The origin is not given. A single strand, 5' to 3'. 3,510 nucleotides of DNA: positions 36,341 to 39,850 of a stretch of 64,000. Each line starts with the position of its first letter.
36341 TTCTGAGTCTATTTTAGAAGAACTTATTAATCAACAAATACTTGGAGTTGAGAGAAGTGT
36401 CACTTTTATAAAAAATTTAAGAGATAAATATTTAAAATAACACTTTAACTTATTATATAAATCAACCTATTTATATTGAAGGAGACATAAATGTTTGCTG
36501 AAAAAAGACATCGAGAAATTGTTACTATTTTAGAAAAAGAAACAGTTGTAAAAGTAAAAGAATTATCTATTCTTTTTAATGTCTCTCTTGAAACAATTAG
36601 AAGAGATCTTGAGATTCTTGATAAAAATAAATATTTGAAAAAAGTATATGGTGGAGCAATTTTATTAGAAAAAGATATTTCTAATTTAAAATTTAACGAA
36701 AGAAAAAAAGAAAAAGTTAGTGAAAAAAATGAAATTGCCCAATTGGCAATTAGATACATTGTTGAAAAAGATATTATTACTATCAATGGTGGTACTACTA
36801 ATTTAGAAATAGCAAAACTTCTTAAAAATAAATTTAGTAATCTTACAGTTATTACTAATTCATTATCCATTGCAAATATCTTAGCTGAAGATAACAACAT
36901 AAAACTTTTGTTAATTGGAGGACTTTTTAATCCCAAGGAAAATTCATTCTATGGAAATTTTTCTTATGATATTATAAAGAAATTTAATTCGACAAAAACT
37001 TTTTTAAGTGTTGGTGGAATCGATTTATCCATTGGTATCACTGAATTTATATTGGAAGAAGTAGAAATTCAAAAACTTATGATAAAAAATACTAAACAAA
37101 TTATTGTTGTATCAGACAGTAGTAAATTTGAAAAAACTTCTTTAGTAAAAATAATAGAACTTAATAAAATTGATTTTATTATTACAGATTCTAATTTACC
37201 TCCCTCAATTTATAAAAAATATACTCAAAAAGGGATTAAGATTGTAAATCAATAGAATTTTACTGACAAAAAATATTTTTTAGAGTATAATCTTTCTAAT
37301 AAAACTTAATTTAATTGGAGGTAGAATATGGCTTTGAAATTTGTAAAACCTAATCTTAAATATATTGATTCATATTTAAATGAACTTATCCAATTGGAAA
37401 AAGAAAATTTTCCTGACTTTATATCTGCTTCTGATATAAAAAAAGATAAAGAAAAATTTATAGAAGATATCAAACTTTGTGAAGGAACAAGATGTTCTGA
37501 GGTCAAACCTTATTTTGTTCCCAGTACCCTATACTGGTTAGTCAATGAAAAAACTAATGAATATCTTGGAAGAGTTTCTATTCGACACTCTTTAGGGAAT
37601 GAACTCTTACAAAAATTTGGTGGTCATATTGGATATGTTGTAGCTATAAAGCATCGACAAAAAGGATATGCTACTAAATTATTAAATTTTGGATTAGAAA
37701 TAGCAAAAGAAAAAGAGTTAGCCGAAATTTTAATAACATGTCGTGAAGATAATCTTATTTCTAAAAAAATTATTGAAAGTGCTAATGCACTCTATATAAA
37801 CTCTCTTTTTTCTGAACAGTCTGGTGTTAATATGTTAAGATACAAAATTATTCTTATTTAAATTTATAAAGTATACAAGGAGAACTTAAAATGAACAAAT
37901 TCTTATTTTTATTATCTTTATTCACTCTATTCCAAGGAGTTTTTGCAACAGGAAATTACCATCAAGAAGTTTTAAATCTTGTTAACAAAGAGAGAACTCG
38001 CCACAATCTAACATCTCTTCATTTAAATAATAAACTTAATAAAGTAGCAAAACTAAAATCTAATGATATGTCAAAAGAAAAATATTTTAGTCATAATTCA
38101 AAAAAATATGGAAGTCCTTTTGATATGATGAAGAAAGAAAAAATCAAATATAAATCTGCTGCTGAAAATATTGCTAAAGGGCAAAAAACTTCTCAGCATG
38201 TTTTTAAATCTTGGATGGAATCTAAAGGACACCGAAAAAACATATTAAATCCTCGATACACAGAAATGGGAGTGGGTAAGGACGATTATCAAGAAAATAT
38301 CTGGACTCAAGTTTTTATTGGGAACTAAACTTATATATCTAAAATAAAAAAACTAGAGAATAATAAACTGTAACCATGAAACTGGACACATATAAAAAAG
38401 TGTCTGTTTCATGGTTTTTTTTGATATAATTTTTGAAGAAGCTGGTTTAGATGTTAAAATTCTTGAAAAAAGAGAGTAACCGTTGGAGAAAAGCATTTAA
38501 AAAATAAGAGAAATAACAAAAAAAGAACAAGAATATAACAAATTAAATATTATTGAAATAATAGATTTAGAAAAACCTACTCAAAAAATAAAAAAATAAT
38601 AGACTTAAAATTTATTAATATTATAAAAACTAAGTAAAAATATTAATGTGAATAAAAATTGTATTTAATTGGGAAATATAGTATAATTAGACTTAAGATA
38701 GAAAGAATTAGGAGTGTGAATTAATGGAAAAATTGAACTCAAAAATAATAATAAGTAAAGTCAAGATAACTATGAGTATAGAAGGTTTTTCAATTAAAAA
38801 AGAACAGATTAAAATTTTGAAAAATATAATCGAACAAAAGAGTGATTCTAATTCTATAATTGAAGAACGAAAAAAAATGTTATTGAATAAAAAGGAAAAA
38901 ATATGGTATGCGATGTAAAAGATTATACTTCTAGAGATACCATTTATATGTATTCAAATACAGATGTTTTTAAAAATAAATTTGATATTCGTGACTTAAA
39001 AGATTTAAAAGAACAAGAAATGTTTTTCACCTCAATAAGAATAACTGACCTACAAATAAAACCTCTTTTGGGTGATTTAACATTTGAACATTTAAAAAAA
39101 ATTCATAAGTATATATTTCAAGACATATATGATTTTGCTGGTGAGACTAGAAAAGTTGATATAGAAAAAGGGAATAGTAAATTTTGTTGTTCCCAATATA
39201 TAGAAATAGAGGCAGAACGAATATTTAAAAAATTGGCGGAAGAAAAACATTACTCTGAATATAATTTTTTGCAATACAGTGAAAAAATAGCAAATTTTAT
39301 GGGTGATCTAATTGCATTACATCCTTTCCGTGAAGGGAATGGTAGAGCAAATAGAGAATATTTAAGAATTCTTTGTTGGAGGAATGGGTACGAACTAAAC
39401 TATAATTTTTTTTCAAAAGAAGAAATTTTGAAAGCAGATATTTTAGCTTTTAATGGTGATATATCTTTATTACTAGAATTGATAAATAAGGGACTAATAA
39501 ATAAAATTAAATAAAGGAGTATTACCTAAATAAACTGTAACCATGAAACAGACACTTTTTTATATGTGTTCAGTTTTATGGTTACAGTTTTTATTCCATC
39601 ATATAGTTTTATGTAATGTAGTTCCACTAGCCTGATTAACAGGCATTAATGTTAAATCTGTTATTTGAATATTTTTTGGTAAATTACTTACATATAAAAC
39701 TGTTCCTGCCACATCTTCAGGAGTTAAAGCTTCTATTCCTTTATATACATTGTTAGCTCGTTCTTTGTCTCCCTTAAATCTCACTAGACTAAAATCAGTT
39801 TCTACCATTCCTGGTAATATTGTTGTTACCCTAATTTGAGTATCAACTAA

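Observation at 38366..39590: Fic toxin-antitoxin module bracketed by two inverted copies of a ~50-bp palindromic element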

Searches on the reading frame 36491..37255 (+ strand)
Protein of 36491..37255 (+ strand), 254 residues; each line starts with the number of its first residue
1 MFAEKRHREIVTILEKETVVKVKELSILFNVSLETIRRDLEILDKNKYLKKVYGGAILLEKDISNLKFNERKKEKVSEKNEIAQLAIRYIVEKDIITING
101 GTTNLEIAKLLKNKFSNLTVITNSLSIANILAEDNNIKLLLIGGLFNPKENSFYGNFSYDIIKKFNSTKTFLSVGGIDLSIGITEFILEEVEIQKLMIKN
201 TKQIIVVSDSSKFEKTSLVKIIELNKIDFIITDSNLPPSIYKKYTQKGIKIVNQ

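Call 7: search_protein_families(library=pfam, proteins=[window:36491-37255:+], max_evalue=0.01)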
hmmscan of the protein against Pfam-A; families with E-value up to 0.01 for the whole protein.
window:36491-37255:+ (254 aa): 4 families
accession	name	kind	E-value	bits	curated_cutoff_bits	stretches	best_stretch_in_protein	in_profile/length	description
PF00455.28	DeoRC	-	3e-47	161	31.8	1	75-234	2-160/160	DeoR C terminal sensor domain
PF08220.18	HTH_DeoR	-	2e-15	56.7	21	1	6-61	1-56/57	DeoR-like helix-turn-helix domain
PF08279.18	HTH_11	-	1.7e-05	25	25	1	6-45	1-41/55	HTH domain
PF18428.7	BRCT_3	-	0.004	17.6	26.1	1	198-253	25-75/102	BRCA1 C Terminus (BRCT) domain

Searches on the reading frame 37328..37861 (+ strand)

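Call 7: search_protein_families(library=pfam, proteins=[window:37328-37861:+], max_evalue=0.01)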
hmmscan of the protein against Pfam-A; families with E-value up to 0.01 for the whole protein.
window:37328-37861:+ (177 aa): 3 families
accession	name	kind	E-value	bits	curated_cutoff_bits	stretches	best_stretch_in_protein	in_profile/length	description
PF13302.13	Acetyltransf_3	-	6.9e-09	37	25.4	1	66-152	52-135/138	Acetyltransferase (GNAT) domain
PF00583.31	Acetyltransf_1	-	3.9e-08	34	20.7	1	65-147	31-109/116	Acetyltransferase (GNAT) family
PF13508.13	Acetyltransf_7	-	0.005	17.6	27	1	69-132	5-63/84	Acetyltransferase (GNAT) domain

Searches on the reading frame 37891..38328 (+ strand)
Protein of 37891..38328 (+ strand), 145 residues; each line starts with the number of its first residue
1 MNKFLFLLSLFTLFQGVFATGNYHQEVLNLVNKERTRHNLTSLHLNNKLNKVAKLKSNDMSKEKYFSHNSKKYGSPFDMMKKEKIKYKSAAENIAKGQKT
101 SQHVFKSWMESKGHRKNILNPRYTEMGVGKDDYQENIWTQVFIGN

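Call 7: search_protein_families(library=pfam, proteins=[window:37891-38328:+], max_evalue=0.01)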
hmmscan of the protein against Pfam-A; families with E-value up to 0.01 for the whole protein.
window:37891-38328:+ (145 aa): 1 family
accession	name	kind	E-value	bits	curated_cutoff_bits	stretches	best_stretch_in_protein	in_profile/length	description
PF00188.32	CAP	-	3.8e-21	76.5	21.1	1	28-142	1-117/117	Cysteine-rich secretory protein family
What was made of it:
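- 37891..38328 (+): Left flanking core gene: CAP/YkwD-family secreted protein (145 aa). PF00188 CAP, E 3.8e-21 (call 7).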

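Call 61: list_cluster_members(proteins=[P0001, window:37891-38328:+])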
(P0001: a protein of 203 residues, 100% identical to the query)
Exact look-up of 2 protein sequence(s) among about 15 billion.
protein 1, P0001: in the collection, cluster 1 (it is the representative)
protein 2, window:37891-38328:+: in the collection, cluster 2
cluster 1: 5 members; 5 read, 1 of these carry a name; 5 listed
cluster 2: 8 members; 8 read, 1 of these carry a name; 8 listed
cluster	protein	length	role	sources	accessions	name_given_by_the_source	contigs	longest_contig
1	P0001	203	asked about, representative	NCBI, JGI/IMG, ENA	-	cell filamentation protein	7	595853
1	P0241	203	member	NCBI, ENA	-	-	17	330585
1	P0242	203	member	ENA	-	-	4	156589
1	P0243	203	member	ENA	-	-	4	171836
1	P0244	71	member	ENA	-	-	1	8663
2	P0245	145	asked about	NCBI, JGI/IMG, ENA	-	uncharacterized YkwD family protein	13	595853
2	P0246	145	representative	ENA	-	-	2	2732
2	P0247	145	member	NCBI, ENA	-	-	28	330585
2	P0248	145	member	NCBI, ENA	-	-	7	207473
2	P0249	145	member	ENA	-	-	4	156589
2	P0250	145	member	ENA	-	-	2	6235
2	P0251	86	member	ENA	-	-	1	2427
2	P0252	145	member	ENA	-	-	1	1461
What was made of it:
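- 37891..38328 (+): Sources name it a YkwD family protein (call 61).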

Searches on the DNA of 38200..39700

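Call 79: search_rna_families(source=window, start=38200, end=39700, threshold=evalue, max_evalue=1)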
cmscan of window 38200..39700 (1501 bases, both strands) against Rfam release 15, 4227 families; matches with E-value up to 1: 4.
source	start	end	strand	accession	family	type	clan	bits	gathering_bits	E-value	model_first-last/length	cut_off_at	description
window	39532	39589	+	RF03648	mir-9413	Gene; miRNA;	-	28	100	0.0057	1-68/68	no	mir-9413 microRNA precursor family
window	39530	39592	+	RF04292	mir-379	Gene; miRNA;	CL00149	24.5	56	0.014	1-64/64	no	mir-379 microRNA precursor family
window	39530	39592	-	RF00833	mir-70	Gene; miRNA;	-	23.5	90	0.1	1-79/79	no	mir-70 microRNA precursor family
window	39530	39593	-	RF04157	MIR9486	Gene; miRNA;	-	19.8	100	0.61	1-119/119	no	MIR9486 microRNA precursor family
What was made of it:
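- Tried and rejected: Rfam: only sub-threshold miRNA-hairpin noise (call 79).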

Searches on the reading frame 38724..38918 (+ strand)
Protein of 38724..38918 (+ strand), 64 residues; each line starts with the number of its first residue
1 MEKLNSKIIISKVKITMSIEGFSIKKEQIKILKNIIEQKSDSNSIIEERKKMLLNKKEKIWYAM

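Call 7: search_protein_families(library=pfam, proteins=[window:38724-38918:+], max_evalue=0.01)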
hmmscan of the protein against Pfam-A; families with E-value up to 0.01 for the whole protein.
window:38724-38918:+ (64 aa): 0 families

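Call 56: search_protein_families(library=ncbifam, proteins=[window:38724-38918:+], max_evalue=1)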
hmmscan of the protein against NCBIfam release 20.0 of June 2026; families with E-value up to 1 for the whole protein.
window:38724-38918:+ (64 aa): 0 families

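Call 57: search_protein_families(library=pfam, proteins=[window:38724-38918:+], max_evalue=10)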
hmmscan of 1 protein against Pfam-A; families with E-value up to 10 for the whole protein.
window:38724-38918:+ (64 aa): 2 families
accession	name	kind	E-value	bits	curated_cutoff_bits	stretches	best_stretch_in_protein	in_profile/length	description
PF18442.6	G2BR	-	0.055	13.5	25.6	1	47-59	3-15/27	E3 gp78 Ube2g2-binding region (G2BR)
PF00416.27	Ribosomal_S13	-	0.15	12.9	31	1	5-53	27-76/128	Ribosomal protein S13/S18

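Call 58: search_solved_structures(query=window:38724-38918:+, max_evalue=10, show_alignments=2)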
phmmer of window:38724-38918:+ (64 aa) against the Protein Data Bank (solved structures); distinct sequences matched with E-value up to 10: 0.
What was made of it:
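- On Class I FicTA (VbhA/VbhT type): There is no profile or PDB hit for the antitoxin (calls 57, 58).
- Tried and rejected: Pfam, NCBIfam and PDB for the antitoxin: nothing (calls 56-58).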
